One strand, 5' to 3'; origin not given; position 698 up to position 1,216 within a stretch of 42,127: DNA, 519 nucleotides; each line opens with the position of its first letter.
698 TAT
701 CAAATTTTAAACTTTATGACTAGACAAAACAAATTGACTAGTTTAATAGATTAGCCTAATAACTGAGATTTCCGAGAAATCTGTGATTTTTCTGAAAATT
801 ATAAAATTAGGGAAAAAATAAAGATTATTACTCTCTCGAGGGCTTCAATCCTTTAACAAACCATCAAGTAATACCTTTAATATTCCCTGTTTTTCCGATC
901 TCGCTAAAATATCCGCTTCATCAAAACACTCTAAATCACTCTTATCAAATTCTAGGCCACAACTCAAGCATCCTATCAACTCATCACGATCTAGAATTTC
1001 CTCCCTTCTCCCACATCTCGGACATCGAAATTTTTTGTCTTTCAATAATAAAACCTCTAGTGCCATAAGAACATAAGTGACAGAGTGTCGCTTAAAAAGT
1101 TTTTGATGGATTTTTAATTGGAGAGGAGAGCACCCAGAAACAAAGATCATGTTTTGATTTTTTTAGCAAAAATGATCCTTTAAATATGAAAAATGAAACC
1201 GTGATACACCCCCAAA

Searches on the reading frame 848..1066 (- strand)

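Call 92: search_protein_families(library=padloc, proteins=[window:848-1066:-], max_evalue=1)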
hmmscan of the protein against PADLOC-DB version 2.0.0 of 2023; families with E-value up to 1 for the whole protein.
seq(73 aa): 3 families
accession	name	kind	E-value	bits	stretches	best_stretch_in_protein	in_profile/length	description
PDLC05059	PDC-S64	-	0.00075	16.6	1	6-49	191-235/339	-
PDLC04162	HEC-08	-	0.00085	16.5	1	12-53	243-282/358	-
PDLC01691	Cas12f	-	0.061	11.2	1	14-42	290-317/332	CAS-V-F; effector__SPE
